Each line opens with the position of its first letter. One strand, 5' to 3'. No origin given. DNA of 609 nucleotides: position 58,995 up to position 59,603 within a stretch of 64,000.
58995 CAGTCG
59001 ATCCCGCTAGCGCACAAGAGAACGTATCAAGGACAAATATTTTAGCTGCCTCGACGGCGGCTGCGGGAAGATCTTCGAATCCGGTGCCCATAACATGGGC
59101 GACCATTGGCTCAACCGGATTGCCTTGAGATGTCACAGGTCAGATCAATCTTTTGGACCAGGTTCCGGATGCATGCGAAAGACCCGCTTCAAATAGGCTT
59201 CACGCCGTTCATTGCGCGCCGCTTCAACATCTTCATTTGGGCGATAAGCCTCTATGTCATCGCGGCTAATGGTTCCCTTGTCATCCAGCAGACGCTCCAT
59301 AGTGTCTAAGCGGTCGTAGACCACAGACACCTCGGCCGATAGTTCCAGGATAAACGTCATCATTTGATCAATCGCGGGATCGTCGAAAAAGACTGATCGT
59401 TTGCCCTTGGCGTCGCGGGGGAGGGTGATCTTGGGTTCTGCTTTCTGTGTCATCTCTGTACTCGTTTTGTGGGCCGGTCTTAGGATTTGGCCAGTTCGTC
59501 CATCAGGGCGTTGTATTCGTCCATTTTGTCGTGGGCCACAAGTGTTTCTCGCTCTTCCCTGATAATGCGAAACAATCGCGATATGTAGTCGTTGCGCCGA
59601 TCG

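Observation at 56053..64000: Repeated module of methyltransferase-like genes and small helical proteins embedded in an oxidative-enzyme operon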

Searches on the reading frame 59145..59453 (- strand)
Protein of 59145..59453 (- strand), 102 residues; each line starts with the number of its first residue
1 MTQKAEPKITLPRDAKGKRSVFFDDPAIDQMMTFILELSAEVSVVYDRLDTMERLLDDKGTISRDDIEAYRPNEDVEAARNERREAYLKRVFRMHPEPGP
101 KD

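Call 3: search_protein_families(library=pfam, proteins=[window:59145-59453:-], max_evalue=0.1)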
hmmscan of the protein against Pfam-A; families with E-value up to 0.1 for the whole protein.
window:59145-59453:- (102 aa): 0 families

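Call 4: search_protein_families(library=ncbifam, proteins=[window:59145-59453:-], max_evalue=0.1)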
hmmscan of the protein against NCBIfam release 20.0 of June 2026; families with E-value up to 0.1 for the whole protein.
window:59145-59453:- (102 aa): 0 families

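Call 6: search_solved_structures(query=window:59145-59453:-, max_evalue=10)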
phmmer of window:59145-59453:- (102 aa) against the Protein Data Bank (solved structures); distinct sequences matched with E-value up to 10: 2.
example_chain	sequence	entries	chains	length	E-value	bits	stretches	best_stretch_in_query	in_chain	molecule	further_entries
28li_A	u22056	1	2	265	0.11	16.1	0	35-94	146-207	Uncharacterized conserved protein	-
7ji4_A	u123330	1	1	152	0.19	15.3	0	8-40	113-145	KdpD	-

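Call 13: find_homologous_proteins(query=window:59145-59453:-)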
Query window:59145-59453:- (102 aa): 158 proteins with E <= 0.001 among 159 candidates; the best 120 are listed.
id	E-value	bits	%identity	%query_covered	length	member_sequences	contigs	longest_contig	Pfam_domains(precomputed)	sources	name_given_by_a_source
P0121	8.6e-59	213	98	100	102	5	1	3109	-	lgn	-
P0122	3.5e-55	202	92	100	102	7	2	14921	-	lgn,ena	-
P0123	3.9e-55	202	91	100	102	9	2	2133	-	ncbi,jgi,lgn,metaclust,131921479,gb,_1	metaclust:\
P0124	1.2e-50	187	87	100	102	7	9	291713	-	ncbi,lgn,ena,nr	ncbi:MAG: hypothetical protein OSB02_05870 [Rhodospirillaceae bacterium]|nr:hypothetical protein [Rh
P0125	3.5e-50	186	90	95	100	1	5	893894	-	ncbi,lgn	ncbi:MAG: hypothetical protein RIC29_13760 [Rhodospirillaceae bacterium]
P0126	4.4e-50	186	87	97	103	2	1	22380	-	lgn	-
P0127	7.5e-50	185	85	99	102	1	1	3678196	-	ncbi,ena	-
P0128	9.6e-50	184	89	95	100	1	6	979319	-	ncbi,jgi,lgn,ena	ncbi:MAG: hypothetical protein RIF37_07665 [Rhodospirillaceae bacterium]|jgi:hypothetical protein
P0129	2.1e-49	183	89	95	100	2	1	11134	-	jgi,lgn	jgi:hypothetical protein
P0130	2.4e-49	183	84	99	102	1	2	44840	-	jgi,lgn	-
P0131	4.4e-49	182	87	95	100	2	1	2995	-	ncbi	-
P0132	7.6e-49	182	83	99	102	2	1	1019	-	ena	-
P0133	1.7e-48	180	86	95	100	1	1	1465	-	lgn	-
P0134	2.4e-48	180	85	97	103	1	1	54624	-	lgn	-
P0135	3.7e-48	179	89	92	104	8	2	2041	-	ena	-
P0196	6.0e-33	131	70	90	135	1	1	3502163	-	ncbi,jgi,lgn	jgi:hypothetical protein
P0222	1.8e-29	120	60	93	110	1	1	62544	-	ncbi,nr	ncbi:MAG: hypothetical protein FGM43_06955 [Sinobacteraceae bacterium]|nr:hypothetical protein [Nevs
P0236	1.0e-28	117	60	94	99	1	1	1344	-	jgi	jgi:hypothetical protein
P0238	1.3e-28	117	58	93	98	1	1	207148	-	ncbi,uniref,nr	ncbi:hypothetical protein [Sphingomonas sp.]|uniref:hypothetical protein n=1 Tax=Sphingomonas sp. Ta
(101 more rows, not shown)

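Call 14: find_encoding_contigs(protein=P0238, flank=8000, max_places=2)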
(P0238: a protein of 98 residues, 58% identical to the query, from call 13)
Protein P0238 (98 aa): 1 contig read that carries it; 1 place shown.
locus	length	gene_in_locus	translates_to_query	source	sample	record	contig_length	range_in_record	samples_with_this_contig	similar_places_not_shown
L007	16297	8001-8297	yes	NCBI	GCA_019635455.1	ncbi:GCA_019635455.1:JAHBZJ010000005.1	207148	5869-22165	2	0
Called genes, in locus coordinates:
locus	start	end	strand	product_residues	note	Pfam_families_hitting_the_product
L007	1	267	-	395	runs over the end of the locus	PF01266:DAO (faint), PF01494:FAD_binding_3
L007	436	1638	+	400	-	PF01209:Ubie_methyltran, PF13489:Methyltransf_23, PF08241:Methyltransf_11, PF08242:Methyltransf_12, PF13649:Methyltransf_25, PF13847:Methyltransf_31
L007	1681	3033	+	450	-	PF07690:MFS_1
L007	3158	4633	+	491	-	PF01946:Thi4 (weak), PF00890:FAD_binding_2, PF01266:DAO, PF03486:HI0933_like (weak), PF07992:Pyr_redox_2 (weak), PF12831:FAD_oxidored, PF13450:NAD_binding_8 (weak)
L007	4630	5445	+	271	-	PF00561:Abhydrolase_1, PF12146:Hydrolase_4, PF12697:Abhydrolase_6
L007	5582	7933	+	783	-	PF07715:Plug, PF00593:TonB_dep_Rec_b-barrel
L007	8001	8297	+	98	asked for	-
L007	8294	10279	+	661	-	PF00724:Oxidored_FMN, PF00070:Pyr_redox (faint), PF07992:Pyr_redox_2, PF13450:NAD_binding_8 (weak)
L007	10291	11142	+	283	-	PF00106:adh_short, PF08659:KR (weak), PF13561:adh_short_C2, PF23441:SDR (weak)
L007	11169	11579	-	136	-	PF03928:HbpS-like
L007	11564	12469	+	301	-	PF00392:GntR, PF13545:HTH_Crp_2 (faint), PF07702:UTRA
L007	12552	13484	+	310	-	PF00903:Glyoxalase (faint)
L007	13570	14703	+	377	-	PF05175:MTS, PF01209:Ubie_methyltran, PF13489:Methyltransf_23, PF02353:CMAS (weak), PF08241:Methyltransf_11, PF08242:Methyltransf_12, PF13649:Methyltransf_25, PF13847:Methyltransf_31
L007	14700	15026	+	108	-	-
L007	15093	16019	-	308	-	PF01522:Polysacc_deac_1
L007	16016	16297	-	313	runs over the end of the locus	PF01522:Polysacc_deac_1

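Call 15: find_encoding_contigs(protein=P0222, flank=8000, max_places=2)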
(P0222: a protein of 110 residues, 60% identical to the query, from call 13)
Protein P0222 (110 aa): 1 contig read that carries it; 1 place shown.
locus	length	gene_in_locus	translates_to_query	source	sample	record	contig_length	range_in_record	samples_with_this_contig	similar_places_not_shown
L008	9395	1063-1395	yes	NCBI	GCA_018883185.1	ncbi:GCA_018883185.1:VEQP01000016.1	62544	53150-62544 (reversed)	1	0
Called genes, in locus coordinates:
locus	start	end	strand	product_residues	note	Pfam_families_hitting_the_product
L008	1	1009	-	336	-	?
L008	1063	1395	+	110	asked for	-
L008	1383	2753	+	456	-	PF07690:MFS_1, PF00083:Sugar_tr (weak)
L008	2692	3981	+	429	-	PF13489:Methyltransf_23, PF01209:Ubie_methyltran, PF08241:Methyltransf_11, PF08242:Methyltransf_12, PF13649:Methyltransf_25, PF13847:Methyltransf_31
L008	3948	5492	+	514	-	PF00070:Pyr_redox (faint), PF00890:FAD_binding_2, PF01134:GIDA (faint), PF01266:DAO, PF03486:HI0933_like (faint), PF07992:Pyr_redox_2 (weak), PF12831:FAD_oxidored, PF13450:NAD_binding_8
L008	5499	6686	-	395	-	PF01053:Cys_Met_Meta_PP, PF00155:Aminotran_1_2 (faint)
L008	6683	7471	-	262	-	PF00480:ROK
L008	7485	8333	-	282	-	PF00528:BPD_transp_1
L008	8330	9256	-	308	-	PF00528:BPD_transp_1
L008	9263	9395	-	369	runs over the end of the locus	PF00005:ABC_tran, PF08402:TOBE_2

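Call 16: find_encoding_contigs(protein=P0196, flank=8000, max_places=2)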
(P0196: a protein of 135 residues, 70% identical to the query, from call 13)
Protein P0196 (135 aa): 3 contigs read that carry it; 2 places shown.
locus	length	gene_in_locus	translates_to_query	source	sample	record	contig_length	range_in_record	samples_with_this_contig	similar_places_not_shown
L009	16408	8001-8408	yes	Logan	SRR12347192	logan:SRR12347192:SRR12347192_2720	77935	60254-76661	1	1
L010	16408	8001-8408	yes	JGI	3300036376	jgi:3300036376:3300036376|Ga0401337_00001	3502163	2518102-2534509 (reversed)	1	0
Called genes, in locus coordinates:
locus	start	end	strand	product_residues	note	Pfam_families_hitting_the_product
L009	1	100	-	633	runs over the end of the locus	PF02538:Hydantoinase_B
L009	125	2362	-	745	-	PF05378:Hydant_A_N, PF01968:Hydantoinase_A, PF19278:Hydant_A_C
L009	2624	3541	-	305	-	PF00682:HMGL-like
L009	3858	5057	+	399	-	PF02515:CoA_transf_3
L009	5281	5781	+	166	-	PF07310:PAS_5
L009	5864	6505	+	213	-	PF00857:Isochorismatase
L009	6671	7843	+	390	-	PF00890:FAD_binding_2 (weak), PF01266:DAO (weak), PF01494:FAD_binding_3, PF13450:NAD_binding_8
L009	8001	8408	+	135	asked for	-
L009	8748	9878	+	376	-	PF01209:Ubie_methyltran, PF05175:MTS (weak), PF13489:Methyltransf_23 (weak), PF08241:Methyltransf_11, PF08242:Methyltransf_12, PF13649:Methyltransf_25, PF13847:Methyltransf_31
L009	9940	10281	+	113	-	-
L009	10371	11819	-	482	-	PF02386:TrkH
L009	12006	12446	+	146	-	PF13279:4HBT_2, PF03061:4HBT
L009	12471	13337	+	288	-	PF13714:PEP_mutase, PF00463:ICL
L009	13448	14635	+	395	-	PF08028:Acyl-CoA_dh_2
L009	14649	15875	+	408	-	PF00441:Acyl-CoA_dh_1 (weak), PF08028:Acyl-CoA_dh_2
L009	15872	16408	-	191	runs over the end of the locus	PF04752:ChaC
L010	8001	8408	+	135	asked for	-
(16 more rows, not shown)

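Call 44: predict_structure(alignment_id=A4)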
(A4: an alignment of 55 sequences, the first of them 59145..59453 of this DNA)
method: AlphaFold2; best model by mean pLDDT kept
length: 102 residues; sequences in the alignment: 55
mean_pLDDT: 76.6   pTM: 0.53
mean pLDDT of the five models: 76.6, 76.3, 74.9, 73.4, 73.0
residues with pLDDT >= 90: 17; 70-90: 51; 50-70: 29; < 50: 5
segments of 3 or more residues with pLDDT < 50: none
pLDDT, mean of each block of 10 residues (from residue 1): 58 57 71 84 89 89 89 90 86 59 48
secondary structure, 60 per line:
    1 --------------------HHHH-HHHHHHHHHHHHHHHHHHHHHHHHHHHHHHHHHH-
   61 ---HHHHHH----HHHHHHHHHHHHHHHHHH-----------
elements in order: H21-24 H26-59 H64-69 H74-91
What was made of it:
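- AF2 predicts a helical hairpin with a disordered tail, as expected for a protein that folds against a partner (call 44). The long helices are suited to coiled-coil oligomers (call 44).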

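Call 46: search_protein_representatives(alignment_id=A4)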
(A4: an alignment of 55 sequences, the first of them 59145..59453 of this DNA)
Query: 55 sequences, 102 profile positions. Proteins with E-value up to 0.001 (for the whole library): 1344; up to 1e-10: 605; up to 1e-30: 9. The best 150 are listed.
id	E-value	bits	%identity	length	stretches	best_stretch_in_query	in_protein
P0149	1.2e-45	169.6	-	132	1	5-99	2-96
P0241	6.5e-39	148.0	-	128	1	5-97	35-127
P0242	5.2e-36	138.7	-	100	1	7-99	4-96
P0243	4.4e-35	135.7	-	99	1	5-98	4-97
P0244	5.4e-35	135.4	-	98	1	2-97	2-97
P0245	1.7e-34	133.8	-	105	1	5-100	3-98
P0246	4.2e-34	132.5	-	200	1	7-97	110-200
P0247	2.3e-33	130.2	-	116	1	1-98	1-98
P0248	4.9e-31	122.7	-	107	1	9-100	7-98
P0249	1.1e-30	121.6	-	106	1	4-97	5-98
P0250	3.6e-30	119.9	-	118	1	13-100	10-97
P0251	3.9e-29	116.6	-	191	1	7-99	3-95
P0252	4.9e-29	116.3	-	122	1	4-100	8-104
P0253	8.5e-29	115.5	-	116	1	17-96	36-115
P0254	1.1e-28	115.1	-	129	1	1-78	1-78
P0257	3.9e-28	113.4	-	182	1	7-97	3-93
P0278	8.8e-26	105.8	-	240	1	5-99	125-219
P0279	1.4e-25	105.2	-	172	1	4-100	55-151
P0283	2.8e-25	104.2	-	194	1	6-98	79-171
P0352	2.9e-21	91.4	-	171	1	6-98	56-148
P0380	2.3e-20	88.5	-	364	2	5-92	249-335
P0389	5.9e-20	87.1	-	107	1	3-98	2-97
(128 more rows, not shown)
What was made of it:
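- The family has 1344 representative clusters, almost all stand-alone proteins of 90-200 aa (call 46).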

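Call 47: search_protein_families(library=pfam, proteins=[P0380, P0278, P0246, P0283, P0251, P0257, P0279, P0352], max_evalue=0.01)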
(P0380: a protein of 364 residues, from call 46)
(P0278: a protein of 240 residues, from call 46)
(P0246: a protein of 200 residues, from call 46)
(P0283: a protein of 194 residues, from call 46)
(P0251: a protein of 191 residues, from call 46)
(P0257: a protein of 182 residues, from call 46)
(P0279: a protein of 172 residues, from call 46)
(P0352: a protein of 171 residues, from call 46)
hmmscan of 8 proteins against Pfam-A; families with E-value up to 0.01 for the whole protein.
P0380 (364 aa): 12 families
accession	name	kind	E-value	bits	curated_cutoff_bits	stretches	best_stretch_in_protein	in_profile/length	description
PF13649.12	Methyltransf_25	-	2.9e-22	79.6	27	1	59-155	1-97/97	Methyltransferase domain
PF08241.18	Methyltransf_11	-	4.4e-19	69.4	21.2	1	60-158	1-94/95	Methyltransferase domain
PF13847.12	Methyltransf_31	-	2.5e-16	60.1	27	1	58-174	6-121/145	Methyltransferase domain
PF08242.18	Methyltransf_12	-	4.1e-14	53.5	30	1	60-156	1-97/98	Methyltransferase domain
PF01209.24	Ubie_methyltran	-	5.5e-10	39.4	20.1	1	53-162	45-154/233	ubiE/COQ5 methyltransferase family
PF05175.20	MTS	-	2e-09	37.7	23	1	55-161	31-140/170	Methyltransferase small domain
PF13489.12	Methyltransf_23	-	5.8e-07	29.8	27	1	52-161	18-118/164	Methyltransferase domain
PF02353.26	CMAS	-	0.00013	21.8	27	1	58-158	65-163/273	Mycolic acid cyclopropane synthetase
PF02390.23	Methyltransf_4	-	0.00097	19.1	24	1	59-113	5-60/173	Putative methyltransferase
PF09243.16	Rsm22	-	0.0022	17.9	23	1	42-148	21-129/275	Mitochondrial small ribosomal subunit Rsm22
PF00891.24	Methyltransf_2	-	0.0035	17.2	22.3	1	58-161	65-166/210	O-methyltransferase domain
PF20922.3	Anamorsin_N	-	0.004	17.3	27.1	1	111-158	37-86/163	Anamorsin, N-terminal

P0278 (240 aa): 1 family
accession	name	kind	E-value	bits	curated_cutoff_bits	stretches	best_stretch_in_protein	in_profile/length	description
PF07382.16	HC2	-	1.9e-07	31.8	40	1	3-135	26-157/194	Histone H1-like nucleoprotein HC2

P0246 (200 aa): 0 families

P0283 (194 aa): 0 families

P0251 (191 aa): 1 family
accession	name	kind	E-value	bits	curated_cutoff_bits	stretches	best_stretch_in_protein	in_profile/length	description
PF07382.16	HC2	-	0.0023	18.5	40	1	130-189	63-125/194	Histone H1-like nucleoprotein HC2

P0257 (182 aa): 0 families

P0279 (172 aa): 0 families

P0352 (171 aa): 0 families

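Call 48: fold_search(model_id=the predicted structure, library=pdb)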
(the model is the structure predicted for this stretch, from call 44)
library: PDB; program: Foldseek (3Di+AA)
matches with E <= 10: 1; with E <= 0.001: 0
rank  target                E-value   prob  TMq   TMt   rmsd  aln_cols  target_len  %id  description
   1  8gsz_A                5.3e+00  0.03  0.20  0.09  16.5       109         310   10  Structure of STING SAVI-related mutant V147L (released 2022-12-28)
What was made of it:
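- On Trm112-type MT activators: It is predicted all-helical (call 44) and has no Foldseek match (call 48).
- Tried and rejected: The s2 model matched nothing (call 48).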

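Call 55: search_protein_families(library=ncbifam, proteins=[L008:3948-5492:+, L008:1383-2753:+], max_evalue=1e-10)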
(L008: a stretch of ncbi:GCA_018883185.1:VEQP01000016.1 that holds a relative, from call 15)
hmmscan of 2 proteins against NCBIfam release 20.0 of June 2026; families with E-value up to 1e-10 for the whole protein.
L008:3948-5492:+ (514 aa): 27 families (the best 25 are shown)
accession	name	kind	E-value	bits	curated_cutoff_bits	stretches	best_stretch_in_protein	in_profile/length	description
TIGR01813.1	flavo_cyto_c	subfamily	3.1e-55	187.7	285.45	1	46-503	2-440/444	flavocytochrome c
NF053717.1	VnlPnlRedVprA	equivalog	9.1e-42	143.5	600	1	41-493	4-459/481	vinyl phenol reductase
NF005064.0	PRK06481.1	equivalog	2.2e-40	138.9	542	1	36-481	56-473/506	flavocytochrome c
NF006130.0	PRK08274.1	equivalog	1e-39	136.7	369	1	42-506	4-455/467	FAD-dependent tricarballylate dehydrogenase TcuA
NF005511.0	PRK07121.1-4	equivalog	1.7e-38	132.4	466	2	224-500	260-530/553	FAD-binding protein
NF009477.0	PRK12843.1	equivalog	2.8e-37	128.4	758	2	193-500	234-559/578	FAD-dependent oxidoreductase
NF004789.0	PRK06134.1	subfamily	3.6e-37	128.2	747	2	194-502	231-560/581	FAD-dependent oxidoreductase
NF009478.0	PRK12844.1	equivalog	1.5e-35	122.5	789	1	188-422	218-445/559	3-ketosteroid-delta-1-dehydrogenase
NF005510.0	PRK07121.1-3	subfamily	1.8e-32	112.8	481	2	178-506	182-483/492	FAD-binding protein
NF009473.0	PRK12835.1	subfamily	1.9e-32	112.5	837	1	194-502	227-559/585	FAD-binding protein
NF009476.0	PRK12839.1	equivalog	7.3e-31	106.9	940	1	195-506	229-561/572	FAD-dependent oxidoreductase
NF005508.0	PRK07121.1-1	equivalog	4.8e-30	104.5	537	2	194-503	190-484/497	FAD-binding protein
NF005509.0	PRK07121.1-2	subfamily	2e-28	99.3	630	1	206-477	229-490/527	FAD-binding protein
NF005882.1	PRK07843.1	equivalog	2e-28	99.2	788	1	190-502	212-540/547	3-oxosteroid 1-dehydrogenase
NF053676.1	4oxCHCAChcC1Cy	equivalog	2.1e-28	99.1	1000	1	194-506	201-523/528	4-oxocyclohexanecarboxylate 2-dehydrogenase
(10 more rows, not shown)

L008:1383-2753:+ (456 aa): 4 families
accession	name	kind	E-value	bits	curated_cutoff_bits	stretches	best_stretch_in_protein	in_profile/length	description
TIGR00893.1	2A0114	subfamily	3e-24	85.7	395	1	36-424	3-385/399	D-galactonate transporter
TIGR00895.1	2A0115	subfamily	6.2e-13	48.4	418.55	1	24-222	14-196/398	aromatic acid/H+ symport family MFS transporter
TIGR00880.1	2_A_01_02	superfamily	3.5e-12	46.6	131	1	71-219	6-139/141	multidrug resistance protein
TIGR00881.1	2A0104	subfamily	3.7e-11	42.7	407.75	1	35-412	3-375/379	phosphoglycerate transporter protein PgtP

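Call 66: search_solved_structures(query=A4, max_evalue=10)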
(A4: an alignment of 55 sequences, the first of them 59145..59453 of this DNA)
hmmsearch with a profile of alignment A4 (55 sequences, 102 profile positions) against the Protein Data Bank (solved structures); distinct sequences matched with E-value up to 10: 2.
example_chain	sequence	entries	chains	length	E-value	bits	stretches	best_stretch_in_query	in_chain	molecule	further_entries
7ji4_A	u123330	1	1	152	0.0053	19.8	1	4-34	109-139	KdpD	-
5xir_A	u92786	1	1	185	0.44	13.6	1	61-97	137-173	Heat shock 70 kDa protein 1A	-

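Call 67: search_protein_families(library=padloc, proteins=[window:59145-59453:-], max_evalue=0.01)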
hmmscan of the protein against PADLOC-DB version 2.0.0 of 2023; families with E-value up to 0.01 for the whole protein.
window:59145-59453:- (102 aa): 0 families

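Call 68: find_encoding_contigs(protein=P0389, flank=6000, max_places=2)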
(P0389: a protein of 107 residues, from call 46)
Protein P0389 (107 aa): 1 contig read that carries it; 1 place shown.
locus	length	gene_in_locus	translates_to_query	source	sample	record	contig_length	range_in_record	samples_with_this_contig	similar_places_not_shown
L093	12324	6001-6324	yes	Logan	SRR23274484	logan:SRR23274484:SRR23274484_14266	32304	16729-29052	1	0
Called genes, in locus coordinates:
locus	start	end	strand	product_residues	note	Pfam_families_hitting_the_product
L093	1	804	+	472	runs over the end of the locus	PF00557:Peptidase_M24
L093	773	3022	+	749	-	PF20256:MoCoBD_2, PF02738:MoCoBD_1, PF20256:MoCoBD_2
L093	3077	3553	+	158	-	PF13085:Fer2_3 (weak), PF00111:Fer2 (weak), PF01799:Fer2_2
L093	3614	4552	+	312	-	PF00126:HTH_1, PF03466:LysR_substrate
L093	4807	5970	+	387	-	PF01209:Ubie_methyltran, PF05175:MTS (weak), PF13489:Methyltransf_23, PF13847:Methyltransf_31, PF08241:Methyltransf_11, PF08242:Methyltransf_12, PF13649:Methyltransf_25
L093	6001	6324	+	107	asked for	-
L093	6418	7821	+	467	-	PF07690:MFS_1, PF13347:MFS_2, PF00083:Sugar_tr (faint)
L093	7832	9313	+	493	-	PF00171:Aldedh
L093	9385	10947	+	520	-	PF05977:MFS_3, PF07690:MFS_1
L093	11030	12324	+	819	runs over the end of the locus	PF07715:Plug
